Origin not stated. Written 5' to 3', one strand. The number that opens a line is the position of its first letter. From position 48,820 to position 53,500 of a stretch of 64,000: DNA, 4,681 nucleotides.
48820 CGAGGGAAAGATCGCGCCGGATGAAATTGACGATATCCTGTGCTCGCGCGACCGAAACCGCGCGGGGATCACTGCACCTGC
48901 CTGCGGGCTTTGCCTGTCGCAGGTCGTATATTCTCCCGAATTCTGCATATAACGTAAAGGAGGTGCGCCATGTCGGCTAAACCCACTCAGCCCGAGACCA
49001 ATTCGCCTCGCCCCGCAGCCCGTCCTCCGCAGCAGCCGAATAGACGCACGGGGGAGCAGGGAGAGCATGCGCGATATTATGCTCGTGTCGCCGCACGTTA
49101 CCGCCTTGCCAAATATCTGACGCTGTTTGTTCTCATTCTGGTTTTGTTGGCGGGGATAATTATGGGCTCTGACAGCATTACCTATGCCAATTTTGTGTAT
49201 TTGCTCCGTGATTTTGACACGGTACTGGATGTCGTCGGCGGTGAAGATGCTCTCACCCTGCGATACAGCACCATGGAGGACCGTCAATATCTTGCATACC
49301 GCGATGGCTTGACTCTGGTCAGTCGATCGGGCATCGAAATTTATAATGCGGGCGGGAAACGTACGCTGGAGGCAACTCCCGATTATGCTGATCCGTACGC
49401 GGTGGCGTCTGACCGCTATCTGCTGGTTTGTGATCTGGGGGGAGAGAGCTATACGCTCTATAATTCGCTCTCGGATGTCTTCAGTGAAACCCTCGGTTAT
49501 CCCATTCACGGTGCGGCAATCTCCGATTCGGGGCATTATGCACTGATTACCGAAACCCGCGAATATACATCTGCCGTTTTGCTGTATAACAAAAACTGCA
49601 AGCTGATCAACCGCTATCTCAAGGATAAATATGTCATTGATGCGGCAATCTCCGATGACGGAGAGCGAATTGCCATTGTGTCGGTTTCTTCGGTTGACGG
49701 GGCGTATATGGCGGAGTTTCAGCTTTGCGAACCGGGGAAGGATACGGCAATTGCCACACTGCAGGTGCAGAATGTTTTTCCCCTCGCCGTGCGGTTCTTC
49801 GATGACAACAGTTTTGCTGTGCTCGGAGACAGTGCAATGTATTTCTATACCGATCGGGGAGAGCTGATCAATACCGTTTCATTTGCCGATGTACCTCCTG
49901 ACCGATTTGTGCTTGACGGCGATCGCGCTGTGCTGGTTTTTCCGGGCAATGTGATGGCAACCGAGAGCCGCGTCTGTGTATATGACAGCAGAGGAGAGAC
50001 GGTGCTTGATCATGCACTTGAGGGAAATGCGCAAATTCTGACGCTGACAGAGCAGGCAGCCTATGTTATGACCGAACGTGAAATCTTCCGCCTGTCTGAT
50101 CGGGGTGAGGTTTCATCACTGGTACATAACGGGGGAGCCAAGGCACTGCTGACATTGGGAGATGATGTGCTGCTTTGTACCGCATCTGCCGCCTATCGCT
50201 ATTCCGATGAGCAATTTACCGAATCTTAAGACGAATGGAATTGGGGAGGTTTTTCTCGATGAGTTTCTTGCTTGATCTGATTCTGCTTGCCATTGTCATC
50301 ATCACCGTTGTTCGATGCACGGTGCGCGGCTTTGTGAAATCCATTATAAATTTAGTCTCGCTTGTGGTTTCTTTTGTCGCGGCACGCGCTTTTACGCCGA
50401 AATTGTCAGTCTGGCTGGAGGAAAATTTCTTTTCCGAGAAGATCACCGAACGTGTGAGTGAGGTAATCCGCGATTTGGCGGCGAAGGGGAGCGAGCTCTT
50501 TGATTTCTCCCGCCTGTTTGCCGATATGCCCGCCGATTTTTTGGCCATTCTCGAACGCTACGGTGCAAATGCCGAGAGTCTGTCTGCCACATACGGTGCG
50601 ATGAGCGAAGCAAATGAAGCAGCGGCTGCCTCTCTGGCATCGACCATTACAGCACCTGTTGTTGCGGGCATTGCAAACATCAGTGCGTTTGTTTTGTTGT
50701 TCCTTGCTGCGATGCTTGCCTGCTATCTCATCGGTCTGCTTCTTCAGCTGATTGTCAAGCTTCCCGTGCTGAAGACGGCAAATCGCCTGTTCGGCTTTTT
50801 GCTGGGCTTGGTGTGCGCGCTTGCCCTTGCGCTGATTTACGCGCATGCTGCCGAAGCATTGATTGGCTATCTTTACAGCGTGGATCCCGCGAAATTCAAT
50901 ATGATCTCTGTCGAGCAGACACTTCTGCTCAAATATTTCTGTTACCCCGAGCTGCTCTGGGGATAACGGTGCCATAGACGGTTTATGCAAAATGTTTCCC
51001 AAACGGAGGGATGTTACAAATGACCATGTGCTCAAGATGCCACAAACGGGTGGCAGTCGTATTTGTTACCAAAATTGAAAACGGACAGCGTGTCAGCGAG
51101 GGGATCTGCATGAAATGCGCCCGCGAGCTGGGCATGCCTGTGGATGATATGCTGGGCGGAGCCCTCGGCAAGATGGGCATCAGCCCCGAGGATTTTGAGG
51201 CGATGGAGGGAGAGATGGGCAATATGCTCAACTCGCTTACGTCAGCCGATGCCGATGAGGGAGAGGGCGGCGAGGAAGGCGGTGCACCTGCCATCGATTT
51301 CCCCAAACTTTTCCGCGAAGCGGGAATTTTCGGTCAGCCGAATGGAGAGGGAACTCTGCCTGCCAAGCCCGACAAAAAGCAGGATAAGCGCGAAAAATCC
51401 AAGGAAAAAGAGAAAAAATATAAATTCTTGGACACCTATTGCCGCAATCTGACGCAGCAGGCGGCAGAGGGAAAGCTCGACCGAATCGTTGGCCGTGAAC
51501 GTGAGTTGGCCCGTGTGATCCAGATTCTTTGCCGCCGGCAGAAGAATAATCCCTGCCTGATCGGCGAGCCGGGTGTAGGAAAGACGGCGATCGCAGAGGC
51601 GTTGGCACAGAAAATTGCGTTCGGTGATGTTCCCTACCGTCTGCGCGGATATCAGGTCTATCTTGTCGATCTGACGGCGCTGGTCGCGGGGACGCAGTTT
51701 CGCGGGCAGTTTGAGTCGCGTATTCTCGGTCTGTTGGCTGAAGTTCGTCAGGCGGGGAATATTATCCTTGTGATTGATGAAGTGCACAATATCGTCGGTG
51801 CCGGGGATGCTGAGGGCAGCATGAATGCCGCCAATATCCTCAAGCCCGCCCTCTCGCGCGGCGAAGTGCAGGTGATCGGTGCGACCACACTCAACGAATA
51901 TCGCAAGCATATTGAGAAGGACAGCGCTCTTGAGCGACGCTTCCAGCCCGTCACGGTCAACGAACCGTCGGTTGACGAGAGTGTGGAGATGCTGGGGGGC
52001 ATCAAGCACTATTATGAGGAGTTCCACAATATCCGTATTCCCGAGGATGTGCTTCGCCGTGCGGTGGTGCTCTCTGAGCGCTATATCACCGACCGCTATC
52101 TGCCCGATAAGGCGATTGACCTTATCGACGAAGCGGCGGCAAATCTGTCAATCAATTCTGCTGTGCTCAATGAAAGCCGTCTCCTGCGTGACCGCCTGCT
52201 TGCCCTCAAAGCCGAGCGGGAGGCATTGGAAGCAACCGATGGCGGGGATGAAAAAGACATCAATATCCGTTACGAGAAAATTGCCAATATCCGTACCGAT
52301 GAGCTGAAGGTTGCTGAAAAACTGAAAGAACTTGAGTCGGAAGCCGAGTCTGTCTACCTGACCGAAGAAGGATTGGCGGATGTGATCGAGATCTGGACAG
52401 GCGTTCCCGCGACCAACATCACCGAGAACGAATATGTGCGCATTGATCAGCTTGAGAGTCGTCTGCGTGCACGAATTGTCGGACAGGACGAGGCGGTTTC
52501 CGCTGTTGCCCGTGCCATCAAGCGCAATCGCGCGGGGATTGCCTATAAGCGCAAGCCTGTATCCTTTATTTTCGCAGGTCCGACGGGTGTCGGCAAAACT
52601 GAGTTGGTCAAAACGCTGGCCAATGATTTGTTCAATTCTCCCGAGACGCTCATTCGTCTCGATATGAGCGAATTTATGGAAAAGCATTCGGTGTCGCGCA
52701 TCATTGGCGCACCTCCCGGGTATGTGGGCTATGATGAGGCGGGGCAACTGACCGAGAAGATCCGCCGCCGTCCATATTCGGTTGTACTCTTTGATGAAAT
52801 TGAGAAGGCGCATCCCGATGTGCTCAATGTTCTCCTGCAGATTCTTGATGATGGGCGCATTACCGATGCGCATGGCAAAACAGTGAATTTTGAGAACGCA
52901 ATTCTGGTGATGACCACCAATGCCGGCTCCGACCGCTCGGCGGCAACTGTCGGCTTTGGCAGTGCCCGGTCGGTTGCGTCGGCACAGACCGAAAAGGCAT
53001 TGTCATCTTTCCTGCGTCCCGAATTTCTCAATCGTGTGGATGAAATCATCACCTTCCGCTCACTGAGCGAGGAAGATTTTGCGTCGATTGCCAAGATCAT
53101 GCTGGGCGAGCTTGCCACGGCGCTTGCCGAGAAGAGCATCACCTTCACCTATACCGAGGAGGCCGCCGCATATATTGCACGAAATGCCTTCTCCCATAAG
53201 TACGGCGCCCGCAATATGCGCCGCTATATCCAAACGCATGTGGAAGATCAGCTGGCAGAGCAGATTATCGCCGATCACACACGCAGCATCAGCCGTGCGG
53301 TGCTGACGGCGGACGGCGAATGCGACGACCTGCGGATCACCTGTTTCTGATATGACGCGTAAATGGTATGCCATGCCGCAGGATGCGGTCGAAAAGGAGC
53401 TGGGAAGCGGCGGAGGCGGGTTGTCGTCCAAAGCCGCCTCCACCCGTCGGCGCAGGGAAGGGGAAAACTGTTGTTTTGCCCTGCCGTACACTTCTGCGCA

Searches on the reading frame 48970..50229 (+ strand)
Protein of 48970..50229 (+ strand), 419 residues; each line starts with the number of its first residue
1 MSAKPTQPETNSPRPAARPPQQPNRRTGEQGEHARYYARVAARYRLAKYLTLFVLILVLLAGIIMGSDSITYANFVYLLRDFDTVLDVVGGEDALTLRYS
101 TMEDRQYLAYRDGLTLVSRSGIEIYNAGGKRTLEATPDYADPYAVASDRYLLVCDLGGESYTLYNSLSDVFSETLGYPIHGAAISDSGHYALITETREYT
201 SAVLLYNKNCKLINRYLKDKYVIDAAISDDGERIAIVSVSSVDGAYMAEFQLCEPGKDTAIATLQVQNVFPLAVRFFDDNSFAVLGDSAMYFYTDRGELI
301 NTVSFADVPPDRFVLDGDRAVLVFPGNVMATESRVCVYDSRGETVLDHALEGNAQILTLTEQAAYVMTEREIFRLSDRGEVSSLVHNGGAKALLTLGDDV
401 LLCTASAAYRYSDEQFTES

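Call 36: search_protein_families(library=pfam, proteins=[window:48970-50229:+], max_evalue=0.00001)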
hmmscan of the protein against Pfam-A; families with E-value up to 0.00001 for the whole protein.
window:48970-50229:+ (419 aa): 1 family
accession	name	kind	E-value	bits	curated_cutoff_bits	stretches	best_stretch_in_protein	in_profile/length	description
PF18975.6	DUF5711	-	1.5e-26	93.9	26.3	1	102-379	19-307/344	Family of unknown function (DUF5711)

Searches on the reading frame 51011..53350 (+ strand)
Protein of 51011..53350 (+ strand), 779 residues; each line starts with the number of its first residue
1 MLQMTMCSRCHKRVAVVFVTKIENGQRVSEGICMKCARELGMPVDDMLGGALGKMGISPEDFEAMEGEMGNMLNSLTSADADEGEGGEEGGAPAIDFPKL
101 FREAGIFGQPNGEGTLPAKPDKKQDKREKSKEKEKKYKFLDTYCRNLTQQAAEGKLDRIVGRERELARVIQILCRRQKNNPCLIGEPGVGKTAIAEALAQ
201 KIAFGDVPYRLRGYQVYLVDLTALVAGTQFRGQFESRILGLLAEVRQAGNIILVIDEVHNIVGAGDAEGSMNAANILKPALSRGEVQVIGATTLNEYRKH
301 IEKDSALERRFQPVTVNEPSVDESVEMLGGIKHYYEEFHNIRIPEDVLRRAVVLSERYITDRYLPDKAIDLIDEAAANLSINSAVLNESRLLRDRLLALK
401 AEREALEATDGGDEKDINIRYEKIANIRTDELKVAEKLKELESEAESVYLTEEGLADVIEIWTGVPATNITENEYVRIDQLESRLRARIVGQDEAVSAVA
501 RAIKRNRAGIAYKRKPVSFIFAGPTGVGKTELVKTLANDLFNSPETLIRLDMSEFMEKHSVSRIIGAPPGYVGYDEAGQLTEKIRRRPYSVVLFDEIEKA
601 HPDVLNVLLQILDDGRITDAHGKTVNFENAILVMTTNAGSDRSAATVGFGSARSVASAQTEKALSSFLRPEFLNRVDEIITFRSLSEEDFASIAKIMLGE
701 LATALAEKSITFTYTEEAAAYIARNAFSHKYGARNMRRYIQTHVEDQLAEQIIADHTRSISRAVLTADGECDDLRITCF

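Call 36: search_protein_families(library=pfam, proteins=[window:51011-53350:+], max_evalue=0.00001)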
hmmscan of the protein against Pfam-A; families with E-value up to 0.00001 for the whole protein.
window:51011-53350:+ (779 aa): 15 families
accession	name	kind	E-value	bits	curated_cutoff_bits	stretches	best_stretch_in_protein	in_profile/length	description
PF07724.20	AAA_2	-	8.7e-66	221.5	27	1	515-679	2-166/166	AAA domain (Cdc48 subfamily)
PF17871.7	AAA_lid_9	-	3e-27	95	22.8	1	320-411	1-93/104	AAA lid domain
PF00004.35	AAA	-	5.8e-26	91.9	21.2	2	182-298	2-111/131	ATPase family associated with various cellular activities (AAA)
PF10431.15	ClpB_D2-small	-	5.9e-22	77.9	21.9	1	685-759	1-75/81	C-terminal, D2-small domain, of ClpB protein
PF07728.20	AAA_5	-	1.2e-18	67.9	22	1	519-640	2-125/139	AAA domain (dynein-related subfamily)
PF13401.12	AAA_22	-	1.7e-12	48.2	27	0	177-288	4-118/130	AAA domain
PF13191.12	AAA_16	-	1.7e-11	45.3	32.6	1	159-205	2-51/167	AAA ATPase domain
PF05621.17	TniB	-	2.9e-08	33.8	22.4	0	232-317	102-185/189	Bacterial TniB protein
PF00158.32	Sigma54_activat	-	4.4e-08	33.4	20.2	0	512-638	18-143/168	Sigma-54 interaction domain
PF13173.12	AAA_14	-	2.1e-07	31.4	27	0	520-615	6-88/129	AAA domain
PF01695.23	IstB_IS21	-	2.4e-07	30.9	24.1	0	169-240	83-150/238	IstB-like ATP binding protein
PF01637.24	ATPase_2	-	6e-07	29.9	33.2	0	160-267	2-128/225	ATPase domain predominantly from Archaea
PF20720.3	nSTAND3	-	1.2e-06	28.7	27.2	0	178-203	17-42/155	Novel STAND NTPase 3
PF01078.27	Mg_chelatase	-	3.4e-06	27.1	20.3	0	590-687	108-204/207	Magnesium chelatase, subunit ChlI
PF07726.17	AAA_3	-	4.5e-06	27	27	0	523-638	6-111/131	ATPase family associated with various cellular activities (AAA)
